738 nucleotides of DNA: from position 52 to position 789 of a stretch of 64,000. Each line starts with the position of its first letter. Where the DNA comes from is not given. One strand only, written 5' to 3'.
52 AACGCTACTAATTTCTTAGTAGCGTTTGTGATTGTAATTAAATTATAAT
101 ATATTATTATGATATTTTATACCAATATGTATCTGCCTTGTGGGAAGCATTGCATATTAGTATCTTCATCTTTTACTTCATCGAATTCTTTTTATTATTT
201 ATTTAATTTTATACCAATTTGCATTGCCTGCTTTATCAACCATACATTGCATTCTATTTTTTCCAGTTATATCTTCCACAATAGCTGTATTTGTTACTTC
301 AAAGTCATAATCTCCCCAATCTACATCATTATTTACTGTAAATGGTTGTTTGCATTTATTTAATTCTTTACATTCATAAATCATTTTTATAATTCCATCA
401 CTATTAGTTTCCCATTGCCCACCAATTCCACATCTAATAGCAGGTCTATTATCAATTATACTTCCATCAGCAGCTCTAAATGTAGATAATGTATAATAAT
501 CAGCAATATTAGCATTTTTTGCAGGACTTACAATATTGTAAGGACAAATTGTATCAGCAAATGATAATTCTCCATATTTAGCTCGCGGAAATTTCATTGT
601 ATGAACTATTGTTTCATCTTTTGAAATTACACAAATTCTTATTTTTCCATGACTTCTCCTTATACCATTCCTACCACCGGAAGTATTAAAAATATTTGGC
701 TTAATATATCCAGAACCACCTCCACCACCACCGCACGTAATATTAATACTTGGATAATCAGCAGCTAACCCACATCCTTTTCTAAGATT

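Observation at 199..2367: Chimeric architecture: pilin-like N-terminus, ALK/phage-fibre-type glycine-rich domain, Cys/Trp C-terminal module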

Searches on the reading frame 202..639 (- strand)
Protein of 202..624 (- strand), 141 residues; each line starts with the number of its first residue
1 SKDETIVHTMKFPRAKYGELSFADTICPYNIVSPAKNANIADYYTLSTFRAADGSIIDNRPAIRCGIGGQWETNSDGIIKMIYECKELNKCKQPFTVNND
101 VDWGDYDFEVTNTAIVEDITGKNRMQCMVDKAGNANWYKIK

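Call 17: search_protein_families(library=pfam, proteins=[window:202-624:-], max_evalue=1)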
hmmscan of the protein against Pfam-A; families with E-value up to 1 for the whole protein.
seq(141 aa): 1 family
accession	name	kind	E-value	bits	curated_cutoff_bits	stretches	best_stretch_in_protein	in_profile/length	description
PF17962.7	bMG6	-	0.11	13.1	23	1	92-114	77-99/112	Bacterial macroglobulin domain 6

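Call 78: predict_structure(alignment_id=A4)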
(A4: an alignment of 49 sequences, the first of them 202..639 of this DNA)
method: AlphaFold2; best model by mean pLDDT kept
length: 146 residues; sequences in the alignment: 49
mean_pLDDT: 87.4   pTM: 0.75
mean pLDDT of the five models: 87.4, 87.2, 87.1, 85.5, 85.0
residues with pLDDT >= 90: 91; 70-90: 43; 50-70: 12; < 50: 0
segments of 3 or more residues with pLDDT < 50: none
pLDDT, mean of each block of 10 residues (from residue 1): 57 89 95 81 84 85 91 91 92 93 92 91 91 90 91
secondary structure, 60 per line:
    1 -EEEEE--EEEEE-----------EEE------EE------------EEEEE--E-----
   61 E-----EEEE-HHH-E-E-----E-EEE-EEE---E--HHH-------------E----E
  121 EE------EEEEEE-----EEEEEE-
elements in order: E2-6 E9-13 E25-27 E48-52 E67-70 E86-88 E90-92 E120-122 E129-134 E140-145

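Call 80: fold_search(model_id=the predicted structure, library=pdb)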
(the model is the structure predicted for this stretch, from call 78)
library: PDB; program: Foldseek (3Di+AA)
matches with E <= 10: 207; with E <= 0.001: 0
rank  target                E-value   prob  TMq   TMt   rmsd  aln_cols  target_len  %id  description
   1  8ci3_A                5.5e-02  0.84  0.34  0.37  10.1       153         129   15  Structure of bovine CD46 ectodomain (SCR 1-2) (released 2023-07-12)
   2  3riq                  1.2e-01  0.11  0.16  0.05  18.6       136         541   14  Siphovirus 9NA tailspike receptor binding domain (released 2012-02-29)
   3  9a3z_B                1.3e-01  0.28  0.20  0.13  11.5       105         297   12  A predicted model of tissue transglutaminase 2 (TG2) in complex with plasma fibronectin's gelatin binding domain (FNI6 (released 2024-02-02)
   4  3gxe_B                1.7e-01  0.23  0.21  0.28  11.4       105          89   11  Complex of a Low Affinity Collagen Site with the Fibronectin 8-9FnI Domain Pair (released 2010-04-07)
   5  2xrd                  2.9e-01  0.15  0.22  0.15  12.8       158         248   13  Structure of the N-terminal four domains of the complement regulator Rat Crry (released 2011-06-22)
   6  8eok_D                3.6e-01  0.21  0.26  0.09   9.1       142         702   11  Structure of the C3bB proconvertase in complex with lufaxin and factor Xa (released 2023-08-30)
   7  2xrb                  4.0e-01  0.21  0.25  0.16  13.5       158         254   11  Structure of the N-terminal four domains of the complement regulator Rat Crry (released 2011-06-22)
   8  1ckl_A                4.2e-01  0.18  0.23  0.26  12.2       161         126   11  N-TERMINAL TWO DOMAINS OF HUMAN CD46 (MEMBRANE COFACTOR PROTEIN, MCP) (released 1999-06-11)
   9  8tcb_B                4.7e-01  0.38  0.31  0.37   8.9       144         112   14  Structure of human C4b-binding protein alpha chain CCP domains 1 and 2 in complex with the hypervariable region of gro (released 2024-11-06)
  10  8b0f_C                5.2e-01  0.30  0.31  0.09  10.1       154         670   14  CryoEM structure of C5b8-CD59 (released 2023-02-22)
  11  9a3x_B                5.2e-01  0.15  0.21  0.29  11.7       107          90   13  Predicted model of tissue transglutaminase 2 (TG2) in complex with plasma fibronectin type I modules 2 and 3 (FNI2-3) (released 2024-02-02)
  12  3hs0_I                7.5e-01  0.16  0.26  0.08   8.9       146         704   12  Cobra Venom Factor (CVF) in complex with human factor B (released 2009-07-07)
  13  2xwj_J                8.4e-01  0.15  0.26  0.08   8.9       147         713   13  Crystal Structure of Complement C3b in Complex with Factor B (released 2011-01-12)
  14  7noz_F                8.8e-01  0.13  0.27  0.08  11.1       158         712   13  Structure of the nanobody stablized properdin bound alternative pathway proconvertase C3b:FB:FP (released 2022-07-27)
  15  2cg6                  8.8e-01  0.08  0.17  0.23  10.0       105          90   11  Second and third fibronectin type I module pair (crystal form I). (released 2007-02-27)
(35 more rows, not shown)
